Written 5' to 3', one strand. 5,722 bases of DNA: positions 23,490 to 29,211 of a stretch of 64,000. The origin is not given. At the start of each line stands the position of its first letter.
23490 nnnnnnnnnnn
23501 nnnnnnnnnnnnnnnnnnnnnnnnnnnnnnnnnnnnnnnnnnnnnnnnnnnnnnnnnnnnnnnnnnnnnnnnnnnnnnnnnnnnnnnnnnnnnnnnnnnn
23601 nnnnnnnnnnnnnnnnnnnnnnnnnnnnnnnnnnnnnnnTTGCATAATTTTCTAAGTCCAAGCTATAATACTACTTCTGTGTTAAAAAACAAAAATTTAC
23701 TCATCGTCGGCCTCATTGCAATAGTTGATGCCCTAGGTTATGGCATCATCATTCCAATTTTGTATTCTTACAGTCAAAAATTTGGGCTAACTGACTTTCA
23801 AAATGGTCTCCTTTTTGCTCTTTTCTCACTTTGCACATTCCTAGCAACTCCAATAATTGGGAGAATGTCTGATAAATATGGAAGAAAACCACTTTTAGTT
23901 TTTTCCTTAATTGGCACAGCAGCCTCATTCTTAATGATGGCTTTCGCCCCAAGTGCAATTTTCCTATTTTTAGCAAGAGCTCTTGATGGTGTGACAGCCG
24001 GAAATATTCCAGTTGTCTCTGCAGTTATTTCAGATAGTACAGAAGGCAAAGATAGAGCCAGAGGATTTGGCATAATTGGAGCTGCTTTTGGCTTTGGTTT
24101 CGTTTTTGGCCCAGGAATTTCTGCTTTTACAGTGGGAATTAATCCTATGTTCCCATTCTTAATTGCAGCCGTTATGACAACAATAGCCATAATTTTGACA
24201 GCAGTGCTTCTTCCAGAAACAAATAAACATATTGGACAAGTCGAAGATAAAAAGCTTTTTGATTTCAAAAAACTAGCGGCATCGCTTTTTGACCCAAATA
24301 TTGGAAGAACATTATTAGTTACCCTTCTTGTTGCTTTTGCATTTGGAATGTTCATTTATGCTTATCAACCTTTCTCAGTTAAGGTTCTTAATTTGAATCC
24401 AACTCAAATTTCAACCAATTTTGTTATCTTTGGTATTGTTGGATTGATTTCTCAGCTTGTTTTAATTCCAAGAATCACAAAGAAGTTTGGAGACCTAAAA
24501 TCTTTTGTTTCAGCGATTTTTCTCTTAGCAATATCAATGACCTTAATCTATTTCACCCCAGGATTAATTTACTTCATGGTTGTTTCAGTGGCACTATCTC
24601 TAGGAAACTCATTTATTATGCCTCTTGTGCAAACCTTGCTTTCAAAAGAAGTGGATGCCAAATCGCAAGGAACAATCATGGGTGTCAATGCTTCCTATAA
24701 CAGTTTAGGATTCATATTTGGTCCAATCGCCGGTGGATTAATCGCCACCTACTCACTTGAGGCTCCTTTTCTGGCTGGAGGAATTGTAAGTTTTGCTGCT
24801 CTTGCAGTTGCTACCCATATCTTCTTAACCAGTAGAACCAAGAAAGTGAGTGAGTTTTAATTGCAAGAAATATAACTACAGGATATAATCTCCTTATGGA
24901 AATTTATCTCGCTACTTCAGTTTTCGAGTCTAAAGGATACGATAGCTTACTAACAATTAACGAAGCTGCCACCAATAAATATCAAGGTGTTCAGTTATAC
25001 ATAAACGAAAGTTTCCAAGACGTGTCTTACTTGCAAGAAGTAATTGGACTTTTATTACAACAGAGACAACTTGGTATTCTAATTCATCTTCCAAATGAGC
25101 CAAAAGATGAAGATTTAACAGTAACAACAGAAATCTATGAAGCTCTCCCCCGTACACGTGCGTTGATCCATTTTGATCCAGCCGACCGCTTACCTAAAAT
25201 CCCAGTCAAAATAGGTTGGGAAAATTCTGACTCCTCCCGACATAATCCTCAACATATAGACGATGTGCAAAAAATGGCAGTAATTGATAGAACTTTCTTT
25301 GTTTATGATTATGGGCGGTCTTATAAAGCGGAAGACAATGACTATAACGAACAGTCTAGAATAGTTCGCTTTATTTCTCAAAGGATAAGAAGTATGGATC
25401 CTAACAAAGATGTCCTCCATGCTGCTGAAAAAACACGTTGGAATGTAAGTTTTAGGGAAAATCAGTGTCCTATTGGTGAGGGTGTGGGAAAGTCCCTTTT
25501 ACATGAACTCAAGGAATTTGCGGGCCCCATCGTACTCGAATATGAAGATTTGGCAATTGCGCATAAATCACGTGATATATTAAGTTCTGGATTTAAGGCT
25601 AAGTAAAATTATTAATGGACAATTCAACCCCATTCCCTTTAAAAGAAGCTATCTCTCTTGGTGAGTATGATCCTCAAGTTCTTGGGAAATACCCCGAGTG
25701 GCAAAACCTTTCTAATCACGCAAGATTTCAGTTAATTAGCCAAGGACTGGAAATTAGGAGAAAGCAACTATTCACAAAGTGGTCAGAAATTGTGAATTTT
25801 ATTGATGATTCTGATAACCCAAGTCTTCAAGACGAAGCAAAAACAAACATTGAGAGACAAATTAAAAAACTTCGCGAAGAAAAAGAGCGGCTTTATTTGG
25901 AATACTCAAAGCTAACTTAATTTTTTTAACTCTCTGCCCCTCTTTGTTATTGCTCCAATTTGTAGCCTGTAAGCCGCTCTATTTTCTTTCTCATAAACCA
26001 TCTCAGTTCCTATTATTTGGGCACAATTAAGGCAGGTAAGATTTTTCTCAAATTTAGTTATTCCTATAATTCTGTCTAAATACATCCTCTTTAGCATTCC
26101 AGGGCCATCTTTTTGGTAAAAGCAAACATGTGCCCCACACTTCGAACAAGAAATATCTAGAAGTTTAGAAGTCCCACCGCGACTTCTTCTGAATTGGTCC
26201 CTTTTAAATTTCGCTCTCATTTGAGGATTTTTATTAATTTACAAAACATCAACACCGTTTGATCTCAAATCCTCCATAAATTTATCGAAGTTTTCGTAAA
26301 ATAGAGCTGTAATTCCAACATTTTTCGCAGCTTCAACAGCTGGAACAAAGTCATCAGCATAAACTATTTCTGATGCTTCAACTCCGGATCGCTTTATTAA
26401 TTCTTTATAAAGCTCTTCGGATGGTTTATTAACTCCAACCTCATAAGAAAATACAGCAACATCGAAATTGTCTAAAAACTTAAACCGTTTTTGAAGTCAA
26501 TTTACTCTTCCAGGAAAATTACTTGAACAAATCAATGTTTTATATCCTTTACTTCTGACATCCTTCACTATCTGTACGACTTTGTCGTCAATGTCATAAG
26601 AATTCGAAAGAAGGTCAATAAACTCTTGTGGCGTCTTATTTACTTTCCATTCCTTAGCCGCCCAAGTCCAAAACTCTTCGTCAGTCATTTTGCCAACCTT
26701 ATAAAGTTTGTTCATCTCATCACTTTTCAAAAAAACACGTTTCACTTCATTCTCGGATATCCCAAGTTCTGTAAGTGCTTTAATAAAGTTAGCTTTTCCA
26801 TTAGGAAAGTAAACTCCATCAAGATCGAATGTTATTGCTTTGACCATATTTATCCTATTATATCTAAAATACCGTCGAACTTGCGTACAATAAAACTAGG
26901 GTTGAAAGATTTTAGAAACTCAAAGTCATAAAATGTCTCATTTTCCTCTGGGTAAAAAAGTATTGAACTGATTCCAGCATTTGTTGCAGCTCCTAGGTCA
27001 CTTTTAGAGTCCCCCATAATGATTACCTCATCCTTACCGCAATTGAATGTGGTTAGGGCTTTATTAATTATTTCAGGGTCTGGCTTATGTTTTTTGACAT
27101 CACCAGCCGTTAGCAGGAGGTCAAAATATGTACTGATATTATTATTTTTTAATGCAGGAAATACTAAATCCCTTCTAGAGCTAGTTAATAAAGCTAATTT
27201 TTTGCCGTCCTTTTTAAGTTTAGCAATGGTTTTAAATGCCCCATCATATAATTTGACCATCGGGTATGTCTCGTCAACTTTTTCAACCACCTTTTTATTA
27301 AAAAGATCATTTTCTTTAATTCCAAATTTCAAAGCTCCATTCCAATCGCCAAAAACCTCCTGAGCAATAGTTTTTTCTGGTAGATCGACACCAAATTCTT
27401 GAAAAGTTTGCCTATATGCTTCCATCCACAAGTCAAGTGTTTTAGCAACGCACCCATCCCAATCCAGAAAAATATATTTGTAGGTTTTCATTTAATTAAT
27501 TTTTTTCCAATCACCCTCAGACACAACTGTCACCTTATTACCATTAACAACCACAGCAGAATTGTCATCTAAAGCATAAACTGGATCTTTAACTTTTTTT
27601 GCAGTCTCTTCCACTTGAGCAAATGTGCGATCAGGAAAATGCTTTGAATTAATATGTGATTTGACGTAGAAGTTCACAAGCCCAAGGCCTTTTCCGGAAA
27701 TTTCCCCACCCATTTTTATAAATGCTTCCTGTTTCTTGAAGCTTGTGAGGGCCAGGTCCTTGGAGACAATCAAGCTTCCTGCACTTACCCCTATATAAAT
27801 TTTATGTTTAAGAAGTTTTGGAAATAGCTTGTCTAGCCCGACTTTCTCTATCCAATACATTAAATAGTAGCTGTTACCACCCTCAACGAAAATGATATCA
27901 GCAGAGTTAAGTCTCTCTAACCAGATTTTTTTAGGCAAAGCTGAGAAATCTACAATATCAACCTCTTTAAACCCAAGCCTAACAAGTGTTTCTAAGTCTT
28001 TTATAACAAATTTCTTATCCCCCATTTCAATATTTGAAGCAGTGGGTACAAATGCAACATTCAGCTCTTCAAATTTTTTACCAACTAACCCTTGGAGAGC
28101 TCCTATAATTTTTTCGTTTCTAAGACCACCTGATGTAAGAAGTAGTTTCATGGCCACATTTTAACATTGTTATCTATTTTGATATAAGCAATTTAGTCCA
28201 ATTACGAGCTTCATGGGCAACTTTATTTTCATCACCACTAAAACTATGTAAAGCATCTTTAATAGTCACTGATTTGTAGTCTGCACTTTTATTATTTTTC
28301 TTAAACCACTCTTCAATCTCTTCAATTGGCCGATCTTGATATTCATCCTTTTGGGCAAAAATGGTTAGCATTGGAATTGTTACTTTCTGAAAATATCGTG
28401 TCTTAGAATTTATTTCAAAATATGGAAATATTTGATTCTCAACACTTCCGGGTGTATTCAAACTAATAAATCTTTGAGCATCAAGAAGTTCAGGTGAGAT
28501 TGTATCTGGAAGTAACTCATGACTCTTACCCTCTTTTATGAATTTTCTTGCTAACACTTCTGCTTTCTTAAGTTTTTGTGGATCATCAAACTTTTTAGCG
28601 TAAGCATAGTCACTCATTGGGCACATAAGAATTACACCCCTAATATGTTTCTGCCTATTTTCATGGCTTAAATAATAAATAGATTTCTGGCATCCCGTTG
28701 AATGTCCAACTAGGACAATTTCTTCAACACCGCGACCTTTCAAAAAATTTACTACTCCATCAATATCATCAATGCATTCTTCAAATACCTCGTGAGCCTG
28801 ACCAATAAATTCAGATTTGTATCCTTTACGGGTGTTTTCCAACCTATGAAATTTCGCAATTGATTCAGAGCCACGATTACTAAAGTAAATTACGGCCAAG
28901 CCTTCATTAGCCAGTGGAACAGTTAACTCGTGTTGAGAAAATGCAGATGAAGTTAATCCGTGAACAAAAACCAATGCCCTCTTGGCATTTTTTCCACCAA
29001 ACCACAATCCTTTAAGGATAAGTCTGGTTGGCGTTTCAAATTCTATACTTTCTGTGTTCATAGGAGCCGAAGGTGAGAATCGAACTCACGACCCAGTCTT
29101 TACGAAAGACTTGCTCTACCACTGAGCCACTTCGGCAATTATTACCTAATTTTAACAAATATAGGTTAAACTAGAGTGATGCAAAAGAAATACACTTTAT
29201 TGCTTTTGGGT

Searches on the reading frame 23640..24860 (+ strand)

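Call 27: search_protein_families(library=pfam, proteins=[window:23640-24860:+], max_evalue=0.001)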
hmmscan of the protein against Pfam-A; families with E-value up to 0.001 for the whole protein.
window:23640-24860:+ (406 aa): 4 families
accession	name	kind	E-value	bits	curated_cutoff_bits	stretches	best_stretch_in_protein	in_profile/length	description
PF07690.21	MFS_1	-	8.1e-60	203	33.4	2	24-240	2-219/347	Major Facilitator Superfamily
PF12832.13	MFS_1_like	-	2.5e-13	50.2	25.2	1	35-370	16-363/373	MFS_1 like family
PF13347.12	MFS_2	-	3.2e-12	46.1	27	1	33-371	13-383/427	MFS/sugar transport protein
PF00083.30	Sugar_tr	-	1.2e-09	38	22.3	1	45-196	38-196/452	Sugar (and other) transporter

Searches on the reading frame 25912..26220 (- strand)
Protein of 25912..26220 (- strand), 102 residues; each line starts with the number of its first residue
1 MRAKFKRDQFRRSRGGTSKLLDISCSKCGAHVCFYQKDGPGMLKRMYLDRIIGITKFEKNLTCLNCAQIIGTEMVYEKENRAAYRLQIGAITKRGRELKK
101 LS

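Call 57: search_protein_families(library=pfam, proteins=[window:25912-26220:-], max_evalue=0.01)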
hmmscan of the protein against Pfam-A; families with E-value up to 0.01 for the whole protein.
window:25912-26220:- (102 aa): 2 families
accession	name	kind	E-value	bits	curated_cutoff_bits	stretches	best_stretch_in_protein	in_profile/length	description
PF11648.16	RIG-I_C-RD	-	0.0027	18.3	25.6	0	55-78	52-75/117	C-terminal domain of RIG-I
PF24046.1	At4g08330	-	0.0031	18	27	0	13-42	69-98/129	At4g08330 beta-tent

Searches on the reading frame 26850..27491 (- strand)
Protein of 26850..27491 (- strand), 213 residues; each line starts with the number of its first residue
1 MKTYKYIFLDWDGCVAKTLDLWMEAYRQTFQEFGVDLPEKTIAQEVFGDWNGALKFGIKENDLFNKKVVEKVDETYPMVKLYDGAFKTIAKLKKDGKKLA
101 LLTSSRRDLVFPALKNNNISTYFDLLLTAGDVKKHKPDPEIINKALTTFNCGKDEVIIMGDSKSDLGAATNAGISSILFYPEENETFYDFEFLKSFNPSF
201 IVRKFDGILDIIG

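Call 30: search_protein_families(library=pfam, proteins=[window:26850-27491:-], max_evalue=0.0001)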
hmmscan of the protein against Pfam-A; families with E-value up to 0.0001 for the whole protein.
window:26850-27491:- (213 aa): 4 families
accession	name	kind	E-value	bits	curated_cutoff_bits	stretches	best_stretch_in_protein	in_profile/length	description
PF13419.12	HAD_2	-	4.2e-34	118.6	23.8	1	9-178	3-177/178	Haloacid dehalogenase-like hydrolase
PF00702.32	Hydrolase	-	4.2e-19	70.1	26.4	1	4-173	1-191/191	haloacid dehalogenase-like hydrolase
PF13242.12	Hydrolase_like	-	3.2e-07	30.6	22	1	135-178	3-47/75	HAD-hyrolase-like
PF12710.13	HAD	-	1e-05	26.5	27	1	58-169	56-188/189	haloacid dehalogenase-like hydrolase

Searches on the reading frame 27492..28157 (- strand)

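Call 30: search_protein_families(library=pfam, proteins=[window:27492-28157:-], max_evalue=0.0001)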
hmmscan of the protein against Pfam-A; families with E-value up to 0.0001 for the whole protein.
window:27492-28157:- (221 aa): 1 family
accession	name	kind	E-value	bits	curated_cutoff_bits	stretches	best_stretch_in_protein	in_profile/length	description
PF03575.23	Peptidase_S51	-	8.2e-32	111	23.9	1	5-211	1-205/206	Peptidase family S51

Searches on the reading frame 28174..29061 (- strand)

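Call 30: search_protein_families(library=pfam, proteins=[window:28174-29061:-], max_evalue=0.0001)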
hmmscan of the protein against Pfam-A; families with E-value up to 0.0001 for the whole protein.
window:28174-29061:- (295 aa): 5 families
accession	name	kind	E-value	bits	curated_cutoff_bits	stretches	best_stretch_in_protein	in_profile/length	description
PF08538.16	DUF1749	-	1.2e-24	87.4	24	1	82-283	69-287/299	Protein of unknown function (DUF1749)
PF12146.15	Hydrolase_4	-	2.2e-13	50.5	27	1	25-277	2-237/239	Serine aminopeptidase, S33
PF00561.26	Abhydrolase_1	-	4e-10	40.2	25.8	1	29-243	2-214/245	alpha/beta hydrolase fold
PF12697.13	Abhydrolase_6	-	6.8e-07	30.6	26.3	1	30-154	1-100/217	Alpha/beta hydrolase family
PF06821.19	Ser_hydrolase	-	1.5e-05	25.4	22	1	113-160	55-102/172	Serine hydrolase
